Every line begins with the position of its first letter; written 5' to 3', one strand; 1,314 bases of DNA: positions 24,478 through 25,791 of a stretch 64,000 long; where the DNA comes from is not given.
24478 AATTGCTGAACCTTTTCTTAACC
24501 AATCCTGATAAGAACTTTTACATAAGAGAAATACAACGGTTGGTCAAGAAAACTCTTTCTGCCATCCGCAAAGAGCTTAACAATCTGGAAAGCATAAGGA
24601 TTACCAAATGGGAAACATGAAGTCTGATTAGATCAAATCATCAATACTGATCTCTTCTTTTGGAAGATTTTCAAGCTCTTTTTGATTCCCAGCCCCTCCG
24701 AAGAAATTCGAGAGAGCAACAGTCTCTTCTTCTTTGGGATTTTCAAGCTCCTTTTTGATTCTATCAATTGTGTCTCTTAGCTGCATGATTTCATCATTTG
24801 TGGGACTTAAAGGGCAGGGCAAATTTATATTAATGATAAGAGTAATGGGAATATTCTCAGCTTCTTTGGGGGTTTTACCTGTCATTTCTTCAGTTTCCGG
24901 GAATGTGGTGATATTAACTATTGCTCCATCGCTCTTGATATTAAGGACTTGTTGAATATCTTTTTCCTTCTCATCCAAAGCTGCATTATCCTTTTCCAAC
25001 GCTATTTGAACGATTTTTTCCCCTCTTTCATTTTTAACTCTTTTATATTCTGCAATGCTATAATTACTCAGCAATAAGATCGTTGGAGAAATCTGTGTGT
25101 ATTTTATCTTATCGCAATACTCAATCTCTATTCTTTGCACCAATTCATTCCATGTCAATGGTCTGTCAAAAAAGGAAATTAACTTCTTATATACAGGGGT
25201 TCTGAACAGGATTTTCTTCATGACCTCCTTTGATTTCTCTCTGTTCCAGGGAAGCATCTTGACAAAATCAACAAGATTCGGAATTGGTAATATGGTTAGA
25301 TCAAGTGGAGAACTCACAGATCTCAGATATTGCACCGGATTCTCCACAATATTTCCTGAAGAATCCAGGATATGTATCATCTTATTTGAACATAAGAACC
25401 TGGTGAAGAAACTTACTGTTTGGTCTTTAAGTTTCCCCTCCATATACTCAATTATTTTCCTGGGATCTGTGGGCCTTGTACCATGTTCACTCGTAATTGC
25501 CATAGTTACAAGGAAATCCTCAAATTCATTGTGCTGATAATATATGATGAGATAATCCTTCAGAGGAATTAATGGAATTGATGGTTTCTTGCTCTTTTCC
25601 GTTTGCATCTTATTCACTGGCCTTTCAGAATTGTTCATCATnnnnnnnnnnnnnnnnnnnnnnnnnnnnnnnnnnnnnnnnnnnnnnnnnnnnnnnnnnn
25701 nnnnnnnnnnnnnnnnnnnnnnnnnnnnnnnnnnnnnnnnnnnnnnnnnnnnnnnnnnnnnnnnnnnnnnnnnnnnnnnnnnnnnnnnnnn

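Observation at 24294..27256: AT-rich two-gene module: N-terminal P-loop NTPase with long uncharacterised C-terminus plus unknown partner (candidate defence or abortive-infection module)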

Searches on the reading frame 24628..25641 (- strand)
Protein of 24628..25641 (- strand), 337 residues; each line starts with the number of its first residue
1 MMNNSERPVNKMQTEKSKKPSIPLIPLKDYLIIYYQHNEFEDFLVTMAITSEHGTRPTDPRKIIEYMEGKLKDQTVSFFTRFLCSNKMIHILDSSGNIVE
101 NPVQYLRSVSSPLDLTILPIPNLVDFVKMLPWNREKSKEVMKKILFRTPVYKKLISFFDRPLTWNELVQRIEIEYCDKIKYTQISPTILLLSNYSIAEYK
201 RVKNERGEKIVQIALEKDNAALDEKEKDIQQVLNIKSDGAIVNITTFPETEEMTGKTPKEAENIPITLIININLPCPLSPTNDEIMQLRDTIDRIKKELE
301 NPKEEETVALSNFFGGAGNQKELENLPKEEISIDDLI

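Call 3: search_protein_families(library=pfam, proteins=[window:24628-25641:-], max_evalue=1)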
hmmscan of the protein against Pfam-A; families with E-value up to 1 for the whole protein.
window:24628-25641:- (337 aa): 1 family
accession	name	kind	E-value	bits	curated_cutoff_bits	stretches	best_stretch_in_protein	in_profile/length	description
PF19276.4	HD_assoc_2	-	0.088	12.7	23.1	1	199-258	104-163/222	HD associated region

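Call 4: search_protein_families(library=padloc, proteins=[window:24628-25641:-], max_evalue=1)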
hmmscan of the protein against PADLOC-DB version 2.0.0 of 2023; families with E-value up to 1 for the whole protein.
window:24628-25641:- (337 aa): 0 families

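Call 5: search_protein_families(library=ncbifam, proteins=[window:24628-25641:-], max_evalue=1)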
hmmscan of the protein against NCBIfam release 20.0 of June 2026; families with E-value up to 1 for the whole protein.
window:24628-25641:- (337 aa): 0 families

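Call 8: search_solved_structures(query=window:24628-25641:-, max_evalue=10)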
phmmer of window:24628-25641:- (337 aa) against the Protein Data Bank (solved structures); distinct sequences matched with E-value up to 10: 3.
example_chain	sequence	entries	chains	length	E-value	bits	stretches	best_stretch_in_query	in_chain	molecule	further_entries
3lyu_A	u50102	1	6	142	0.3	13.4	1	270-329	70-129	Putative hydrogenase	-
3lrx_A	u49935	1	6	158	0.37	13.1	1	270-329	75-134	Putative hydrogenase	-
5vj7_B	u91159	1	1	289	1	11.6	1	270-329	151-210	Ferredoxin-NADP(+) reductase subunit alpha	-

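Call 10: find_homologous_proteins(query=window:24628-25641:-, max_evalue=0.001)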
Query window:24628-25641:- (337 aa): 1 proteins with E <= 0.001 among 5379 candidates.
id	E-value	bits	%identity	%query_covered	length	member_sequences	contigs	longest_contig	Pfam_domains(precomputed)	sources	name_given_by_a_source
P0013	1.2e-216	736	100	100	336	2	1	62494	-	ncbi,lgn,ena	-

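Call 31: find_homologous_proteins(query=A2, max_evalue=0.001)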
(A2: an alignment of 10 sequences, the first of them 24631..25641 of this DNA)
Query A2 (10 sequences) (337 aa, profile of the alignment): 41 proteins with E <= 0.001 among 8000 candidates.
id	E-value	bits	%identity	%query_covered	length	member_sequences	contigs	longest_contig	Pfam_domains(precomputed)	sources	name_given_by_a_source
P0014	2.2e-114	400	27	9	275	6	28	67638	-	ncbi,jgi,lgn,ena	ncbi:MAG: hypothetical protein ABSH52_25805 [Terriglobia bacterium]|jgi:hypothetical protein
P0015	1.4e-111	391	27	9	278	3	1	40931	-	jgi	-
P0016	6.6e-110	385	27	9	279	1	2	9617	-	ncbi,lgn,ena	-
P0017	2.0e-107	377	30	9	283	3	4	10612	-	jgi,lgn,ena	jgi:hypothetical protein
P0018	1.4e-103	364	23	43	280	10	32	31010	-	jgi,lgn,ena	jgi:hypothetical protein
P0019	2.9e-103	363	30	9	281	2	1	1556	-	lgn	-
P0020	5.4e-102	359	30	9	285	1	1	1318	-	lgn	-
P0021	6.5e-102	359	33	9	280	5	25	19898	-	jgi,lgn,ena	jgi:hypothetical protein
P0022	1.5e-101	358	33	9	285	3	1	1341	-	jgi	jgi:hypothetical protein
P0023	4.8e-101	356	27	9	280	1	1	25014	-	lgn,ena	-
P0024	8.9e-101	355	37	9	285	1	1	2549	-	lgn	-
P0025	1.0e-100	355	28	17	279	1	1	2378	-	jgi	jgi:hypothetical protein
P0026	3.2e-100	353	25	84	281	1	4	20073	-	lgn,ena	-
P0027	1.1e-99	352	37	9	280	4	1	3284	-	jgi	-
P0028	3.4e-99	350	33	9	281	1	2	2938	-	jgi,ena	-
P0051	5.3e-76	274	27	11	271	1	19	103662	-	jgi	jgi:hypothetical protein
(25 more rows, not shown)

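Call 41: find_encoding_contigs(protein=P0051, flank=6000, max_places=3)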
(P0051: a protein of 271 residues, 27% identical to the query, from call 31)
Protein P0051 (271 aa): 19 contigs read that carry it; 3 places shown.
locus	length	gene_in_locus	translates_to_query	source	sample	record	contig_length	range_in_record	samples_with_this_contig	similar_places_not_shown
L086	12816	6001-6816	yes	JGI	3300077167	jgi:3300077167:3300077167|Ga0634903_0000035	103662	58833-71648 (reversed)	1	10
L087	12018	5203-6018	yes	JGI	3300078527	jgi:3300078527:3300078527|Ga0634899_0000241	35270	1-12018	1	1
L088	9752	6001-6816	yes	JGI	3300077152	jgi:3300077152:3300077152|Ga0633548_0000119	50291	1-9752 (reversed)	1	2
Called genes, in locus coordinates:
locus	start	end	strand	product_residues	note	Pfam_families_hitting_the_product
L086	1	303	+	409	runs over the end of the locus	PF00756:Esterase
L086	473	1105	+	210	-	-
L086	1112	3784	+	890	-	PF23500:DUF7133, PF00034:Cytochrom_C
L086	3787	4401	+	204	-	-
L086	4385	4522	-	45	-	-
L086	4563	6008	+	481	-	-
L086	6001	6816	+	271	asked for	-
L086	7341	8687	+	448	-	PF07995:GSDH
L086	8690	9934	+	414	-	PF00331:Glyco_hydro_10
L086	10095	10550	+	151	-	PF13347:MFS_2 (weak)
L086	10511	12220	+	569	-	-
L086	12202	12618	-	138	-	-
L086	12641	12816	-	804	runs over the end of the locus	PF12704:MacB_PCD, PF02687:FtsX, PF12704:MacB_PCD, PF02687:FtsX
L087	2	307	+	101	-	?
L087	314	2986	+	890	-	PF23500:DUF7133, PF00034:Cytochrom_C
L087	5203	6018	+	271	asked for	-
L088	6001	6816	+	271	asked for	-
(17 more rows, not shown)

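Call 42: find_encoding_contigs(protein=P0018, flank=6000, max_places=3)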
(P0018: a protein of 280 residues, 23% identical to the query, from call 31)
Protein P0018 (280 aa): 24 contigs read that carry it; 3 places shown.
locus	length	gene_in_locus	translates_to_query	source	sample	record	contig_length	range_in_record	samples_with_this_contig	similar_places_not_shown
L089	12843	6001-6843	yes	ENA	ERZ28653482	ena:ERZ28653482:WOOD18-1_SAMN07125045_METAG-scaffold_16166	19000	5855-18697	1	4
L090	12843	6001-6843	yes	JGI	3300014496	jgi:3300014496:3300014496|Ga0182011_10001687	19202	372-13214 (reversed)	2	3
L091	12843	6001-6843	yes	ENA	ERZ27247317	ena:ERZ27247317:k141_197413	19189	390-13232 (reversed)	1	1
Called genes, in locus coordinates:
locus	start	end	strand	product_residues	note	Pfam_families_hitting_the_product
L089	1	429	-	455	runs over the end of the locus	-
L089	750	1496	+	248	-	PF04191:PEMT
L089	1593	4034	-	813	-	PF14871:GHL6, PF08532:Glyco_hydro_42M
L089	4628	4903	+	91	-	-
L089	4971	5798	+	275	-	-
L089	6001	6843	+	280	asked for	-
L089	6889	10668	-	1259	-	PF13620:CarboxypepD_reg, PF13715:CarbopepD_reg_2, PF17210:SdrD_B (weak), PF25183:OMP_b-brl_4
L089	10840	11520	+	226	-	PF01325:Fe_dep_repress, PF02742:Fe_dep_repr_C, PF04023:FeoA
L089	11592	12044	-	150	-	PF13442:Cytochrome_CBB3 (weak), PF00034:Cytochrom_C (weak)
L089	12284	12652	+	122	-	PF09907:HigB_toxin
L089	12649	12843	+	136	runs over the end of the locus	PF01381:HTH_3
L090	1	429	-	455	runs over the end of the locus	-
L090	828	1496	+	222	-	PF04191:PEMT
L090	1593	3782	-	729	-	PF14871:GHL6, PF08532:Glyco_hydro_42M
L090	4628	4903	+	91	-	-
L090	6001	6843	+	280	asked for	-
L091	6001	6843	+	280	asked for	-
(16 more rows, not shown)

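Call 46: predict_structure(alignment_id=A3)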
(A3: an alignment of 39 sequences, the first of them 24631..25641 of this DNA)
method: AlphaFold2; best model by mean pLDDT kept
length: 337 residues; sequences in the alignment: 39
mean_pLDDT: 57.6   pTM: 0.37
mean pLDDT of the five models: 57.6, 57.5, 55.7, 54.1, 50.1
residues with pLDDT >= 90: 9; 70-90: 111; 50-70: 81; < 50: 136
segments of 3 or more residues with pLDDT < 50: 1-58, 60-68, 70-73, 228-262, 314-337
pLDDT, mean of each block of 10 residues (from residue 1): 41 34 28 29 32 42 47 54 71 78 76 60 61 74 73 81 83 64 54 57 84 60 50 34 31 39 64 78 91 88 69 47 42 32
secondary structure, 60 per line:
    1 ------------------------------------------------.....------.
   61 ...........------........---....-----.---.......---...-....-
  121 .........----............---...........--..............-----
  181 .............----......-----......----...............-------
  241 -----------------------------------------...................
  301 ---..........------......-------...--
elements in order: H49-53 H60-71 H78-85 E89-92 H102-108 E116-119 H121-129 H134-145 H149-159 H164-175 H181-193 E198-203 E209-214 H219-233 H282-300 H304-313 H320-325

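Call 53: search_protein_representatives(alignment_id=A3)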
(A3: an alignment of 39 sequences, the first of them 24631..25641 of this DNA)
Query: 39 sequences, 281 profile positions. Proteins with E-value up to 0.001 (for the whole library): 755; up to 1e-10: 355; up to 1e-30: 25. The best 150 are listed.
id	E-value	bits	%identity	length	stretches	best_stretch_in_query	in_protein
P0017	2.1e-123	427.9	-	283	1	1-280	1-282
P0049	2.0e-107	375.4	-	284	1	2-279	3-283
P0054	7.5e-93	327.6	-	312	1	7-279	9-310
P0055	1.5e-85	303.6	-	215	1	44-252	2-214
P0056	9.8e-70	251.8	-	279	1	21-271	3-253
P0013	1.4e-58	215.1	-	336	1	28-280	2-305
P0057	7.5e-56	206.2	-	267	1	27-271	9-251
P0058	1.1e-53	199.1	-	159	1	22-173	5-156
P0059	1.3e-46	175.9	-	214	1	22-208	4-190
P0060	1.1e-42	163.0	-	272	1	19-277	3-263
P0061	2.7e-41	158.5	-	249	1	23-273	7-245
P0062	9.6e-40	153.4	-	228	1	53-279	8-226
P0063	1.4e-38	149.6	-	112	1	86-193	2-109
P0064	2.6e-36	142.1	-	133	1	149-277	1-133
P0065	3.5e-36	141.7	-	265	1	23-271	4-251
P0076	6.9e-30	121.0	-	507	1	8-223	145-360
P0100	1.4e-24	103.6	-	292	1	1-270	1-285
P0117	2.8e-22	96.0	-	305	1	29-270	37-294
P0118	3.6e-22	95.7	-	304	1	9-248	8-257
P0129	5.4e-21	91.8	-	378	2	38-162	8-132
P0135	2.0e-20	90.0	-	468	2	23-188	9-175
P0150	2.1e-19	86.6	-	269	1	22-193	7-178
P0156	6.2e-19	85.1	-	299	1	5-208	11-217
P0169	2.6e-18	83.0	-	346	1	15-208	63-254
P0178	1.6e-17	80.5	-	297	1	13-252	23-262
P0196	5.1e-17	78.8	-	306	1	33-265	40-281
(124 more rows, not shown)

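Call 56: search_protein_families(library=pfam, alignment_id=A5, max_evalue=0.01)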
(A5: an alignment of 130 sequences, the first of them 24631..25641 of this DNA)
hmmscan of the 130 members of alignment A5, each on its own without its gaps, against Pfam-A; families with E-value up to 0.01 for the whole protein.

A. member 1, window:24631-25641:- (337 aa): 0 families

B. families by the number of members that match (of 130 scanned): 14 families
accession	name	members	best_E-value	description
PF03444.21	HrcA_DNA-bdg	6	0.0013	Winged helix-turn-helix transcription repressor, HrcA DNA-binding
PF09821.14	AAA_assoc_C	5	0.0023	C-terminal AAA-associated domain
PF05491.19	RuvB_C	4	0.00015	RuvB C-terminal winged helix domain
PF14394.12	DUF4423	2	0.0003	Domain of unknown function (DUF4423)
PF21984.2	DnaD_N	2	0.0056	DnaD N-terminal domain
PF19960.5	EAD7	1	5.6e-19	Effector-associated domain 7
PF05732.17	RepL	1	0.00051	Firmicute plasmid replication protein (RepL)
PF01325.25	Fe_dep_repress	1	0.0036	Iron dependent repressor, N-terminal DNA binding domain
PF21980.2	MksE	1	0.004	Condensin complex protein MksE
PF12920.12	TcdA_TcdB_pore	1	0.0047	TcdA/TcdB pore forming domain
PF13338.12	AbiEi_4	1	0.0048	Transcriptional regulator, AbiEi antitoxin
PF09339.16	HTH_IclR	1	0.0057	IclR helix-turn-helix domain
PF18344.7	CBM32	1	0.0067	Carbohydrate binding module family 32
PF09681.16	Phage_rep_org_N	1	0.0069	N-terminal phage replisome organiser (Phage_rep_org_N)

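Call 57: search_protein_families(library=pfam, proteins=[P0076, P0135, P0129, P0169, P0054, P0117, P0118, P0196, P0156, P0178], max_evalue=0.01)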
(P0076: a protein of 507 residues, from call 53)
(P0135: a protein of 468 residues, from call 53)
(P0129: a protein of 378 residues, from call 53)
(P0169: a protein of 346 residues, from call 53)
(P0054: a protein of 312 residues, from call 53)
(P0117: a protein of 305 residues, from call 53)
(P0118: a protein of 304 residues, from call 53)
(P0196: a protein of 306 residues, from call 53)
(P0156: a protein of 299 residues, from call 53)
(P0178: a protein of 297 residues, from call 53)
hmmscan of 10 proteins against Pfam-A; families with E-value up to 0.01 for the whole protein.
P0076 (507 aa): 0 families

P0135 (468 aa): 0 families

P0129 (378 aa): 0 families

P0169 (346 aa): 0 families

P0054 (312 aa): 0 families

P0117 (305 aa): 0 families

P0118 (304 aa): 0 families

P0196 (306 aa): 0 families

P0156 (299 aa): 0 families

P0178 (297 aa): 0 families

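Call 61: find_encoding_contigs(protein=P0076, flank=5000, max_places=3)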
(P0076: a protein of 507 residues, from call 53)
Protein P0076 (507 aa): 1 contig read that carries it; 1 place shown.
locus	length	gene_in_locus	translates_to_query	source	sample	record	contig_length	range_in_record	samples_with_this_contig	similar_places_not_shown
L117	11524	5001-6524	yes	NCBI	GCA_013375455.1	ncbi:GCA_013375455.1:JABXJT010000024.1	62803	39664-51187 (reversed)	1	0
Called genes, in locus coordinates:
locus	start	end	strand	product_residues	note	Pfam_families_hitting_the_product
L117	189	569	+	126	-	PF13412:HTH_24 (weak)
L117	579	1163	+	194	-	-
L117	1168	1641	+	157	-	-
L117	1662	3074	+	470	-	PF01935:DUF87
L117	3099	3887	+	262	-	-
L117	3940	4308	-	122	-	-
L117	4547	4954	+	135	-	-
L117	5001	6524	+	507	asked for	-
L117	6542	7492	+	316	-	-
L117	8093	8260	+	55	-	-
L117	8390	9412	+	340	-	-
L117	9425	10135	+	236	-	-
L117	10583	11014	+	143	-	-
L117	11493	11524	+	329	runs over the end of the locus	-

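Call 62: find_encoding_contigs(protein=P0100, flank=5000, max_places=3)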
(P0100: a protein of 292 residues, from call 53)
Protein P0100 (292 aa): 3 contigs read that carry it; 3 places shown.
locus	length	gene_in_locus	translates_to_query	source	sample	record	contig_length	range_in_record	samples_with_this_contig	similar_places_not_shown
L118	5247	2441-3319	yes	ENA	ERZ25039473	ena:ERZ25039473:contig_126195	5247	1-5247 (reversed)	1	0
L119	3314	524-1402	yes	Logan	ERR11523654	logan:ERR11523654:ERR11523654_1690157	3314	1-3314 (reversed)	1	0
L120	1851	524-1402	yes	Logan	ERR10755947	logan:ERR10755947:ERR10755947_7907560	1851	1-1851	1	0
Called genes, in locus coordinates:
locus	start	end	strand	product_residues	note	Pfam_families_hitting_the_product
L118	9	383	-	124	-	-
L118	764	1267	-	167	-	-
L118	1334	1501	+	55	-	-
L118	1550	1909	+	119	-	PF00589:Phage_integrase (weak)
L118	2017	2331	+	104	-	-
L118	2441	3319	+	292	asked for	-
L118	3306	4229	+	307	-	-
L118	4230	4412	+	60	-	PF00961:LAGLIDADG_1 (weak)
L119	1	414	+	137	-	?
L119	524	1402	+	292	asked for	-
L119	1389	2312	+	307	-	-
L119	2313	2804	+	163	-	PF00961:LAGLIDADG_1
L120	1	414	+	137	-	?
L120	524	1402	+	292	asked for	-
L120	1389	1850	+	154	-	?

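Call 65: find_encoding_contigs(protein=P0060, flank=4000, max_places=2)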
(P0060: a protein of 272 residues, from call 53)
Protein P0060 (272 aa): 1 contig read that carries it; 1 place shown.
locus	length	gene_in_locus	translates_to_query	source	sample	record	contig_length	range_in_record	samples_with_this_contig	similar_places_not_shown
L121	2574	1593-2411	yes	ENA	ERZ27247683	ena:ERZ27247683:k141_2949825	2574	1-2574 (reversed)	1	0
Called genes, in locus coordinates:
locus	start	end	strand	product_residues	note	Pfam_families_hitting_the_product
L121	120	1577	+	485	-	-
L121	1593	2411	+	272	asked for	-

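Call 66: find_encoding_contigs(protein=P0150, flank=4000, max_places=2)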
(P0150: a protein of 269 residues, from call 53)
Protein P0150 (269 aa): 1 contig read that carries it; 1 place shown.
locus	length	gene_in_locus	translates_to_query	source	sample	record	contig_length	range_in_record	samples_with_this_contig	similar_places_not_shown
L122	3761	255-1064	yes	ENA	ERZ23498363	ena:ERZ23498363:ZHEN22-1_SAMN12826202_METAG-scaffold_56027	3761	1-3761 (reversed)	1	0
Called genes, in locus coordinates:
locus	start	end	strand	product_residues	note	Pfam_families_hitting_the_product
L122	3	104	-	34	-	?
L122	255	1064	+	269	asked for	-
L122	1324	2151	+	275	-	PF03400:DDE_Tnp_IS1 (faint)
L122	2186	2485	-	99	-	-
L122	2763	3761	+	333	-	?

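Call 67: find_encoding_contigs(protein=P0135, flank=4000, max_places=2)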
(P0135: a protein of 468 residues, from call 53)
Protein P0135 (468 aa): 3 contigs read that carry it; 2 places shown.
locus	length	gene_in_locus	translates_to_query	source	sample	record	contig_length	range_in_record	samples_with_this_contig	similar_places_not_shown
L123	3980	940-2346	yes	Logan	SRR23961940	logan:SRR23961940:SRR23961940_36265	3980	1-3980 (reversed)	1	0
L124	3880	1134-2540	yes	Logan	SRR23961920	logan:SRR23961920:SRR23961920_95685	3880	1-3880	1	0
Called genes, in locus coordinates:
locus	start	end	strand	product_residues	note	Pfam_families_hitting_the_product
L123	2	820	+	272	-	?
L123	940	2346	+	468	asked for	-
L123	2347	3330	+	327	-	-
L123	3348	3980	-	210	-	?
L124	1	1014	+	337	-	?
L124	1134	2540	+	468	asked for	-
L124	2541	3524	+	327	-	-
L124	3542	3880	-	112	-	?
